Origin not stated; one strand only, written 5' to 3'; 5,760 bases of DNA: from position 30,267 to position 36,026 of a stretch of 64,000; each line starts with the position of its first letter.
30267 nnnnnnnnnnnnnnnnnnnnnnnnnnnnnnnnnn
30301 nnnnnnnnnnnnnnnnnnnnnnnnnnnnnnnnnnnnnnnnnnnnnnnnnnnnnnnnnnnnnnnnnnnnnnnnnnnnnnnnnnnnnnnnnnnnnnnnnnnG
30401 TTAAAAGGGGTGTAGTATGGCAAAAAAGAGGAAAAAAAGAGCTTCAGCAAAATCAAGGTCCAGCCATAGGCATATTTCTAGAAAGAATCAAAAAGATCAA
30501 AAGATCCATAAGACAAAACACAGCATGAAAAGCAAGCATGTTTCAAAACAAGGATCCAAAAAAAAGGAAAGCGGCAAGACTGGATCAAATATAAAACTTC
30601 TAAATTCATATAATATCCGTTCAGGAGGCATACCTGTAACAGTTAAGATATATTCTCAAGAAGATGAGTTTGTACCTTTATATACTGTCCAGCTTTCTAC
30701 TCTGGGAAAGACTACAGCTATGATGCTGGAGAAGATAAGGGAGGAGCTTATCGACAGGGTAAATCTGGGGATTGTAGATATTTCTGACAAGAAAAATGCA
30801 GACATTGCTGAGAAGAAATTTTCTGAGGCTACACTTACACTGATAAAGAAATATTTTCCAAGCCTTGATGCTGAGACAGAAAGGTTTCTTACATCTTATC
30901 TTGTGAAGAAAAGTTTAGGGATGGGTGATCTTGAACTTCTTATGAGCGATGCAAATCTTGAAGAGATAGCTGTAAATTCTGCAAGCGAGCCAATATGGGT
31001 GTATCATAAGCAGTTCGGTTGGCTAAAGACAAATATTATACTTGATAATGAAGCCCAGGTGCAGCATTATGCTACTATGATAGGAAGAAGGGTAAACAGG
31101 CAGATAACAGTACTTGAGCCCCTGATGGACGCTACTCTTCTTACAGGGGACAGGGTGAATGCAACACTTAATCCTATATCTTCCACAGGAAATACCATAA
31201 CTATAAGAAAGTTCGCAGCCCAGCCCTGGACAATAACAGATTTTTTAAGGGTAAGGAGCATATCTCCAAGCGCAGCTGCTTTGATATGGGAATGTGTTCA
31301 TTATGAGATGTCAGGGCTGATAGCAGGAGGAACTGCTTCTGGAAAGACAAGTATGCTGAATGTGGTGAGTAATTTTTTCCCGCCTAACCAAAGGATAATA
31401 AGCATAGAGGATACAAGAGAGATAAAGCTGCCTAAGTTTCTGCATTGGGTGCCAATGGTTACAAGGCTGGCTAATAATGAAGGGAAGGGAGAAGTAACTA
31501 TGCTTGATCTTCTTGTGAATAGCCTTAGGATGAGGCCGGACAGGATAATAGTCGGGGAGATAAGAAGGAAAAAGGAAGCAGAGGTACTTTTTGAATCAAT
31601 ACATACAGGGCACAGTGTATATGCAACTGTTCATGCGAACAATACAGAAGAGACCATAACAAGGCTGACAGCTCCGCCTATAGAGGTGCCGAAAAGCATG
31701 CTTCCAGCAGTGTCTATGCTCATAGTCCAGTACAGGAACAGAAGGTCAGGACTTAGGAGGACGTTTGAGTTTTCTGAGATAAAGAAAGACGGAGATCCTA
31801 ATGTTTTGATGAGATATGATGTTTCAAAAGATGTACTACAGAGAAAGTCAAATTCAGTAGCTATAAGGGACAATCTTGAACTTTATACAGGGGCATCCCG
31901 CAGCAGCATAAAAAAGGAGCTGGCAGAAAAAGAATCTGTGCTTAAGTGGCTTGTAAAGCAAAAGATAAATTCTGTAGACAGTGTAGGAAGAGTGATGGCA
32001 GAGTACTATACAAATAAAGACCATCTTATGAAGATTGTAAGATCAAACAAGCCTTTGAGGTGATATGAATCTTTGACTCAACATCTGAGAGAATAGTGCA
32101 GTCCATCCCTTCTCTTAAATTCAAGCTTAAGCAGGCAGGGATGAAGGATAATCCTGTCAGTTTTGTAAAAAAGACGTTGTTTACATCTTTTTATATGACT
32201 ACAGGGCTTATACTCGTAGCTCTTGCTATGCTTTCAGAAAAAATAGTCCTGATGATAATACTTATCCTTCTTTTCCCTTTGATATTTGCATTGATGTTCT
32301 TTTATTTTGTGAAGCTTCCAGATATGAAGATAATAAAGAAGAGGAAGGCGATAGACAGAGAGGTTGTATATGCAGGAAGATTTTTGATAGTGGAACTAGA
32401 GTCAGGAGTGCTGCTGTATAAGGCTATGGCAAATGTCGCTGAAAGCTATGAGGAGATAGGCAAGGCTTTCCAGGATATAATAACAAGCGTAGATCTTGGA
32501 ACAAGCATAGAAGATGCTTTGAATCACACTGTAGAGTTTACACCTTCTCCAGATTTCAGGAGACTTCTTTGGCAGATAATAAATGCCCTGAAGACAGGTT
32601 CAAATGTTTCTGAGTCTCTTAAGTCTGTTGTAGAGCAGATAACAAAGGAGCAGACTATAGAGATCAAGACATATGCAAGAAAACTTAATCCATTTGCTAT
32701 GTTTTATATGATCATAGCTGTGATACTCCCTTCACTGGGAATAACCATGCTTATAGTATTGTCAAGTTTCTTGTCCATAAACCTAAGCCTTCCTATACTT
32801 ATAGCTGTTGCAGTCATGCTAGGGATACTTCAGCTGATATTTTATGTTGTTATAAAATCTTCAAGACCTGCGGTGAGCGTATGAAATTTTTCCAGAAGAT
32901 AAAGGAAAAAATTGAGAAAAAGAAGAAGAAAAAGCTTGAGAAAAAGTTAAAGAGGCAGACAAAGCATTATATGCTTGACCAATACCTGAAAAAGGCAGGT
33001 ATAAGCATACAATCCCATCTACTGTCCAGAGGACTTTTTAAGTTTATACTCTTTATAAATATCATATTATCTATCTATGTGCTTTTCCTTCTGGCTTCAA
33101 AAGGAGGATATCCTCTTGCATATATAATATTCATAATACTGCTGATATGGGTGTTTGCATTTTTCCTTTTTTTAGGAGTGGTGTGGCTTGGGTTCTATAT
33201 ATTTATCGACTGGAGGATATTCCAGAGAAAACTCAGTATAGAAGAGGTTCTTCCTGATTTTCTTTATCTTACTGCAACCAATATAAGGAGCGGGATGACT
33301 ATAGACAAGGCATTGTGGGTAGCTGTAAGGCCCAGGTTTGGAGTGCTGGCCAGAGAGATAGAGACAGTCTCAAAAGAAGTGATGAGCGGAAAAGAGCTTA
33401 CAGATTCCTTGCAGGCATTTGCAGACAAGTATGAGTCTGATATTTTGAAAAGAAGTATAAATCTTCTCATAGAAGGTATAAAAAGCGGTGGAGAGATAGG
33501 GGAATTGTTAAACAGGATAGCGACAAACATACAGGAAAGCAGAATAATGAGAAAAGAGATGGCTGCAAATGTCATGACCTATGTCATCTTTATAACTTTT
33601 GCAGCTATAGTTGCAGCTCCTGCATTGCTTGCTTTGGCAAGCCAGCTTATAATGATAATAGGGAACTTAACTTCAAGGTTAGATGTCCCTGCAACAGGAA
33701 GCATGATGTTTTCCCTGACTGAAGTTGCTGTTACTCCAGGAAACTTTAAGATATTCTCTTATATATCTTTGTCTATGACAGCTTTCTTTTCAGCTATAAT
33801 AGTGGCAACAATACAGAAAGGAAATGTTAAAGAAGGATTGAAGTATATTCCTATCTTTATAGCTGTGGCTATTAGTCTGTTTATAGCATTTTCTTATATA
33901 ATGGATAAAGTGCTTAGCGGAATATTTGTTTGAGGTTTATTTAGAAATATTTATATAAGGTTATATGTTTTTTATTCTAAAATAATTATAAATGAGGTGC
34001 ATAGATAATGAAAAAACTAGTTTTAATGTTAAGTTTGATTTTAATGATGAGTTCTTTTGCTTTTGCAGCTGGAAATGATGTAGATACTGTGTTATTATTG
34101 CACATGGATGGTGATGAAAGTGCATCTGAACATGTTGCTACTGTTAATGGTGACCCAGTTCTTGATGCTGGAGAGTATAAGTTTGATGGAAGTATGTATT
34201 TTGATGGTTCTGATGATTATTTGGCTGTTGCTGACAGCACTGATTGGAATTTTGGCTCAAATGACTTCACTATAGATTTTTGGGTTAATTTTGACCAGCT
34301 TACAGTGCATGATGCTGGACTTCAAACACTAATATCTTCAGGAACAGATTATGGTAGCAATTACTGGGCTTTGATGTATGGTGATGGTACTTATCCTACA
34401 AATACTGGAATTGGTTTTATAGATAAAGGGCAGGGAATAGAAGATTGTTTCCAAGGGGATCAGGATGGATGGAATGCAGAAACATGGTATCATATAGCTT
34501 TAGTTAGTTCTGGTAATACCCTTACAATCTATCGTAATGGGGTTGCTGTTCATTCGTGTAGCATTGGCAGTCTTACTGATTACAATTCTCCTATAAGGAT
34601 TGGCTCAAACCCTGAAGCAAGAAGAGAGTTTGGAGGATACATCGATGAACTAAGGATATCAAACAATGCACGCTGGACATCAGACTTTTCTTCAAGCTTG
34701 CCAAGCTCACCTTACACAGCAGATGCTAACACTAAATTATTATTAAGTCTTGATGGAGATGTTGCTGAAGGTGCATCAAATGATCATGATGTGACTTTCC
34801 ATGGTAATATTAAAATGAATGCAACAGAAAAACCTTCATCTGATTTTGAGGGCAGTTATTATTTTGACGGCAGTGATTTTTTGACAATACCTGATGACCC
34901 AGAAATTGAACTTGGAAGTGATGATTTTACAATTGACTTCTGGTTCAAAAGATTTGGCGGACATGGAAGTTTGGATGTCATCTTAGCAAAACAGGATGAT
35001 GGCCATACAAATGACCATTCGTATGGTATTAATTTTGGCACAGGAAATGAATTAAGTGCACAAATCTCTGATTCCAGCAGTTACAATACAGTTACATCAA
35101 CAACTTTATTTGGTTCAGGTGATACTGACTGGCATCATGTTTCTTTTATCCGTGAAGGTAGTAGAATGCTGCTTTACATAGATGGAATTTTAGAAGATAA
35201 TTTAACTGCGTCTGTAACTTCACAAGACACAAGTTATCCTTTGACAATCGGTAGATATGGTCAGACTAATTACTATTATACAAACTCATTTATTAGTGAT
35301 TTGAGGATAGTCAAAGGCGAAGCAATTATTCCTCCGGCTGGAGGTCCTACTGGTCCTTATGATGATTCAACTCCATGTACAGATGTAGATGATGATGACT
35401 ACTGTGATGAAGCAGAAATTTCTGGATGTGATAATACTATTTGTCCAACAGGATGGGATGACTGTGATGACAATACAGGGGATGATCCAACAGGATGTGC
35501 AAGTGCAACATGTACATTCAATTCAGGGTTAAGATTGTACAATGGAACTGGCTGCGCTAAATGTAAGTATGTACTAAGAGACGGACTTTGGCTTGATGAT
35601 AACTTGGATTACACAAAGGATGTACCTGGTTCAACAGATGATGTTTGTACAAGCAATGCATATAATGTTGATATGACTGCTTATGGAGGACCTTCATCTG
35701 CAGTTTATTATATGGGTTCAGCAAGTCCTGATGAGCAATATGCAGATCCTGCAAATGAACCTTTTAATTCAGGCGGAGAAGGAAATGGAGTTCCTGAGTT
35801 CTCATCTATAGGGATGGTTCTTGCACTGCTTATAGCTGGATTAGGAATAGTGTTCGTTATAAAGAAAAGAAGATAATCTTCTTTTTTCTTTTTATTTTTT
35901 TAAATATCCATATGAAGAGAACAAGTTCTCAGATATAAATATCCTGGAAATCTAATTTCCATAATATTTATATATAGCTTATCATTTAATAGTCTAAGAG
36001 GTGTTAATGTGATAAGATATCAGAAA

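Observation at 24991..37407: Complete Tad/Aap-like type IV pilus locus with four paralogous prepilins sharing a KA|Q..ME(F/Y) processing motif, and a split FlaJ platform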

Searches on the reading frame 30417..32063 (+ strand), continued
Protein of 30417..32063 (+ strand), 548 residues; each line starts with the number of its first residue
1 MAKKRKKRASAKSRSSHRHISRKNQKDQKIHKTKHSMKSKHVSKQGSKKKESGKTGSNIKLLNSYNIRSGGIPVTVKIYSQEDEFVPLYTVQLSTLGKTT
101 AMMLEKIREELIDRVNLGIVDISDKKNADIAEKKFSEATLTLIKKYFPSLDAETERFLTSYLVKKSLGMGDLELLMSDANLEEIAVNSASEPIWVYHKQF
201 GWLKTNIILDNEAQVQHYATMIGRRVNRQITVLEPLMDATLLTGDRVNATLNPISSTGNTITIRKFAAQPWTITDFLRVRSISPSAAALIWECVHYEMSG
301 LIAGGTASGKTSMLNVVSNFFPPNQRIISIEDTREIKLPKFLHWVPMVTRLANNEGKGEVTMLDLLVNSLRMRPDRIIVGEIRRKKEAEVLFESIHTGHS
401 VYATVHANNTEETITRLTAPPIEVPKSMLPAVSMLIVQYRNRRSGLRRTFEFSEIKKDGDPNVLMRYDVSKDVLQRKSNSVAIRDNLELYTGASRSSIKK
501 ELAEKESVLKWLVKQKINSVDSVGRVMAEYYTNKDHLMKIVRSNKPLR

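Call 105: get_annotated_region(hit=H11, flank=9000)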
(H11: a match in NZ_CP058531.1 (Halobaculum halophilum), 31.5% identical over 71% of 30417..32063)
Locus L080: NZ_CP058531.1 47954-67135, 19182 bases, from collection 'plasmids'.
description: Halobaculum halophilum strain Gai3-2 plasmid unnamed2, complete sequence
organism: Halobaculum halophilum (NCBI taxid 2743090)
taxonomy: Archaea; Euryarchaeota; Halobacteria; Halobacteriales; Haloferacaceae; Halobaculum; Halobaculum halophilum
host: -; source: cell culture,sediment in salt lake; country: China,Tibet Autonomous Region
typing (MOB-suite, as given by PLSDB): non-mobilizable
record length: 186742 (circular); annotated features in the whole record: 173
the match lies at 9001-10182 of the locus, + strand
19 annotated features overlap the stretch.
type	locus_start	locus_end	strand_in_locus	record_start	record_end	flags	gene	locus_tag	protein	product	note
CDS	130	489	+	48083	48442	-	-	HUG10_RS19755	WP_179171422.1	hypothetical protein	-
CDS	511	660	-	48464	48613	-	-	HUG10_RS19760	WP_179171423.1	hypothetical protein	-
CDS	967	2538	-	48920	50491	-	-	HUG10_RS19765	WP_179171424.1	hypothetical protein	-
CDS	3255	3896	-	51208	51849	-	-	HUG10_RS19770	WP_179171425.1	transcriptional regulator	-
CDS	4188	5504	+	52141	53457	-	-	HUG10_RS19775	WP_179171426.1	MFS transporter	GO:0055085 - transmembrane transport [Evidence IEA]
CDS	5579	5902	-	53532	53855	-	-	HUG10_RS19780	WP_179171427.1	FUN14 domain-containing protein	-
CDS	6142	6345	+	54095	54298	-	-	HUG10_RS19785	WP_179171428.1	DUF4177 domain-containing protein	-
CDS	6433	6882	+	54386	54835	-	-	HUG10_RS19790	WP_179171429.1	type IV pilin N-terminal domain-containing protein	-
CDS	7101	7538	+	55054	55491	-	-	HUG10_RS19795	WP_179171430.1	hypothetical protein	-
CDS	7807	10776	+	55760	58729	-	-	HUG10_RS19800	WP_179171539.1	type II/IV secretion system ATPase subunit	-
CDS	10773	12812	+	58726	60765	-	-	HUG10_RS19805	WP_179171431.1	type II secretion system F family protein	-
CDS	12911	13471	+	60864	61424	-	-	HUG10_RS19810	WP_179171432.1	hypothetical protein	-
CDS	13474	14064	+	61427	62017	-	-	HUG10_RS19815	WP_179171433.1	hypothetical protein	-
CDS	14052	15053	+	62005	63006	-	-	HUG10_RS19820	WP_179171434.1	hypothetical protein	-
CDS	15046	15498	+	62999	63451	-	-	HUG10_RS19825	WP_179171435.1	hypothetical protein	-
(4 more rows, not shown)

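Call 106: search_protein_families(library=pfam, max_evalue=0.01, proteins=[L080:6433-6882:+, L080:7101-7538:+, L080:7807-10776:+, L080:10773-12812:+, L080:12911-13471:+, L080:13474-14064:+, L080:14052-15053:+, L080:15046-15498:+, L080:15491-16288:+])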
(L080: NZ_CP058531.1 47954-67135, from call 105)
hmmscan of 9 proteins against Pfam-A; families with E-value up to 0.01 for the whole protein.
L080:6433-6882:+ (149 aa): 1 family
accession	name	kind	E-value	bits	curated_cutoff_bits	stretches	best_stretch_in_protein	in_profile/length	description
PF07790.16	Pilin_N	-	9e-23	81.4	25.2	1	11-84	1-70/78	Archaeal Type IV pilin, N-terminal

L080:7101-7538:+ (145 aa): 0 families

L080:7807-10776:+ (989 aa): 4 families
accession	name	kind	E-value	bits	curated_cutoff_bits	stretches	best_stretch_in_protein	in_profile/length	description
PF00437.27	T2SSE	-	1.6e-30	106.4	24.9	1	470-683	66-280/370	Type II/IV secretion system protein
PF23989.1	PilB3_C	-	1.9e-07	31.5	27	1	719-792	2-74/83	PilB3-like, C-terminal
PF23990.1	PilB3_N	-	0.00037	21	27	1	240-273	67-100/101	PilB3-like, N-terminal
PF13555.12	AAA_29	-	0.0015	18.7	27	1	515-562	4-47/61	P-loop containing region of AAA domain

L080:10773-12812:+ (679 aa): 1 family
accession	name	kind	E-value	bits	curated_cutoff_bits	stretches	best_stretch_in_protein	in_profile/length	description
PF00482.28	T2SSF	-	1.5e-28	99.7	25.2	2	468-592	2-123/125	Type II secretion system (T2SS), protein F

L080:12911-13471:+ (186 aa): 1 family
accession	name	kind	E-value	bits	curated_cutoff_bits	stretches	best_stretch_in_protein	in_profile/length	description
PF23958.1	DUF7287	-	5.3e-32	112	27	1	1-186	8-157/157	Family of unknown function (DUF7287)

L080:13474-14064:+ (196 aa): 1 family
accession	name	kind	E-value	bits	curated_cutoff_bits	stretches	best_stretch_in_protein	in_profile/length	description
PF23959.1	DUF7288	-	2.4e-65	220.8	27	1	2-193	1-184/184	Family of unknown function (DUF7288)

L080:14052-15053:+ (333 aa): 1 family
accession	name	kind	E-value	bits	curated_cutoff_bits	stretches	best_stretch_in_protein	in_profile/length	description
PF23922.1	DUF7261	-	0.0002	22.1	27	1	21-92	3-76/169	Family of unknown function (DUF7261)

L080:15046-15498:+ (150 aa): 1 family
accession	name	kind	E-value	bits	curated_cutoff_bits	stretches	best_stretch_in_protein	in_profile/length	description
PF23928.1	DUF7266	-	4.7e-25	88.4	27.6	1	3-147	2-142/145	Family of unknown function (DUF7266)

L080:15491-16288:+ (265 aa): 1 family
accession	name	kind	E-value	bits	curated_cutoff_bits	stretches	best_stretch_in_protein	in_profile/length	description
PF23960.2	DUF7289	-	6.3e-50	170.4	27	1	4-262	1-237/238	Family of unknown function (DUF7289)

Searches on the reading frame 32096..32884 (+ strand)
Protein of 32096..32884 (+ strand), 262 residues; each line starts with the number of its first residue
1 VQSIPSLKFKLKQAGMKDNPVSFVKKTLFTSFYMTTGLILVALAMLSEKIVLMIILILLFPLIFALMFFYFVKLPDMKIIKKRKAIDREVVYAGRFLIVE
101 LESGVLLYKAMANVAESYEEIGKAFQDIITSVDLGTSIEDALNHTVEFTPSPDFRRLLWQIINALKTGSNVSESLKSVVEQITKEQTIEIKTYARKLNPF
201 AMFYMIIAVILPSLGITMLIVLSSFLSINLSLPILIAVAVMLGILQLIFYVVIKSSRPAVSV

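Call 3: search_protein_families(library=pfam, max_evalue=0.1, proteins=[window:32096-32884:+])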
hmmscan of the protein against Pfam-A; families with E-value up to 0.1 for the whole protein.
window:32096-32884:+ (262 aa): 2 families
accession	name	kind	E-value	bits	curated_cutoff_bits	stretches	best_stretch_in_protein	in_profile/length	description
PF00482.28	T2SSF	-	2e-18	67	25.2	1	96-218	4-124/125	Type II secretion system (T2SS), protein F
PF20990.2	DUF2207_C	-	0.026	14.7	33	0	167-249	103-185/247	Predicted membrane protein (DUF2207) C-terminal domain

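Call 5: search_protein_families(library=ncbifam, max_evalue=0.1, proteins=[window:32096-32884:+])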
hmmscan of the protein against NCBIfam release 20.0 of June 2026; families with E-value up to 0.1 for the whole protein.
window:32096-32884:+ (262 aa): 2 families
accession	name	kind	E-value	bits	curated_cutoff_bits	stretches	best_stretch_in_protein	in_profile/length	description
NF046075.1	UpsF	equivalog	2.1e-05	23.5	400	1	34-244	35-246/484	membrane pilin protein UpsF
TIGR02120.1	GspF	equivalog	0.00013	21.4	424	1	97-218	275-392/401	type II secretion system inner membrane protein GspF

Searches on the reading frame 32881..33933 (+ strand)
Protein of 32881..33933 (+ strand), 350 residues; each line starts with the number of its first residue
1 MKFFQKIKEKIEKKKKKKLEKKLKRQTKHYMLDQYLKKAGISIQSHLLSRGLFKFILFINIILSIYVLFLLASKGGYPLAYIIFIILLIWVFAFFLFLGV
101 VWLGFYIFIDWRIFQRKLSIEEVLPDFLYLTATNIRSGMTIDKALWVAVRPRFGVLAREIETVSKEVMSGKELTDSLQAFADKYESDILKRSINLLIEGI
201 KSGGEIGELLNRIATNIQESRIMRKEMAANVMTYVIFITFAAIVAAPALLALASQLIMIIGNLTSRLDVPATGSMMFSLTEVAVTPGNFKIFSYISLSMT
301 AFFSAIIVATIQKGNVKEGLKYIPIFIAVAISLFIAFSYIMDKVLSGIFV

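Call 3: search_protein_families(library=pfam, max_evalue=0.1, proteins=[window:32881-33933:+])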
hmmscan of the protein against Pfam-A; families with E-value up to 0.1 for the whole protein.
window:32881-33933:+ (350 aa): 2 families
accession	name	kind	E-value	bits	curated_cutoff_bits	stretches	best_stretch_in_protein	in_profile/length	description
PF00482.28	T2SSF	-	1.3e-16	61.2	25.2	1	127-251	1-122/125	Type II secretion system (T2SS), protein F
PF20990.2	DUF2207_C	-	0.011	15.9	33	1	4-97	91-184/247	Predicted membrane protein (DUF2207) C-terminal domain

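Call 5: search_protein_families(library=ncbifam, max_evalue=0.1, proteins=[window:32881-33933:+])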
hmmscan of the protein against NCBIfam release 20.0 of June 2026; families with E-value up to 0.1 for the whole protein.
window:32881-33933:+ (350 aa): 3 families
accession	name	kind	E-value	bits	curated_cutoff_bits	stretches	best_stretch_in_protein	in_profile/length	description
NF004705.1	PRK06041.1-3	equivalog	4e-08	32.6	400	1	54-347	192-464/465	archaellar assembly protein ArlJ/FlaJ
NF004704.2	PRK06041.1-2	equivalog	4.1e-08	32.4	550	1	121-345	330-554/555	archaellar assembly protein ArlJ/FlaJ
TIGR02120.1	GspF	equivalog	1.5e-06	27.7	424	1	132-289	73-224/401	type II secretion system inner membrane protein GspF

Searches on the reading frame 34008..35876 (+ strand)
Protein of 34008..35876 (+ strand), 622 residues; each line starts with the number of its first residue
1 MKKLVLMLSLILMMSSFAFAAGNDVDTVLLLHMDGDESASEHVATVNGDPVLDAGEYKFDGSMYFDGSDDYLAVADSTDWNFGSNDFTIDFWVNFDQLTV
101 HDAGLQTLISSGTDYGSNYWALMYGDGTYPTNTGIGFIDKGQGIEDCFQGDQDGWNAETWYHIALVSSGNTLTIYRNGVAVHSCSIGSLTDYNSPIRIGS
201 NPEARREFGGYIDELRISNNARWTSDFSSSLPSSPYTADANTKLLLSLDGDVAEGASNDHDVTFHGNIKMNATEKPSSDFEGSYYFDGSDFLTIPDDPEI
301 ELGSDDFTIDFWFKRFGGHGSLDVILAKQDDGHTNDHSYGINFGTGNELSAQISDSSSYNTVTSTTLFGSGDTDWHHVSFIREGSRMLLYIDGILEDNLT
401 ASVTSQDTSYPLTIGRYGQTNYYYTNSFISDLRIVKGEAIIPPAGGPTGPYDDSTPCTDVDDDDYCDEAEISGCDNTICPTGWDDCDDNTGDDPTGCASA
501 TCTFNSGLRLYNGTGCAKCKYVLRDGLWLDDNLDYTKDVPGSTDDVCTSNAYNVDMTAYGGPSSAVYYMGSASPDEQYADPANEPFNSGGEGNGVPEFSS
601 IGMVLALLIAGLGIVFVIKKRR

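Call 3: search_protein_families(library=pfam, max_evalue=0.1, proteins=[window:34008-35876:+])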
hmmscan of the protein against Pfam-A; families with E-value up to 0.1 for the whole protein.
window:34008-35876:+ (622 aa): 3 families
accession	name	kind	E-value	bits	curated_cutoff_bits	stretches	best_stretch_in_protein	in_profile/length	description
PF13385.13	Laminin_G_3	-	4e-35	121.6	27.6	2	66-222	1-145/151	Concanavalin A-like lectin/glucanases superfamily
PF02210.31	Laminin_G_2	-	7.8e-07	30.1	22.9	1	351-419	32-105/126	Laminin G domain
PF07953.20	Toxin_R_bind_N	-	0.00078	19.6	23.8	0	62-191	29-158/191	Clostridium neurotoxin, N-terminal receptor binding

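Call 5: search_protein_families(library=ncbifam, max_evalue=0.1, proteins=[window:34008-35876:+])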
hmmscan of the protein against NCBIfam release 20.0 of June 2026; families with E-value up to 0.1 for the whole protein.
window:34008-35876:+ (622 aa): 2 families
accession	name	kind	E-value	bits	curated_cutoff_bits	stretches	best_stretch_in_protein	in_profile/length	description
NF052521.1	TafC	equivalog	3.1e-13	49.6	410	2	51-221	183-350/373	TafC family fimbrial protein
NF033846.1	Rumino_NPXTG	domain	0.013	15.8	23.5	1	600-622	7-30/30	NPXTG-anchored protein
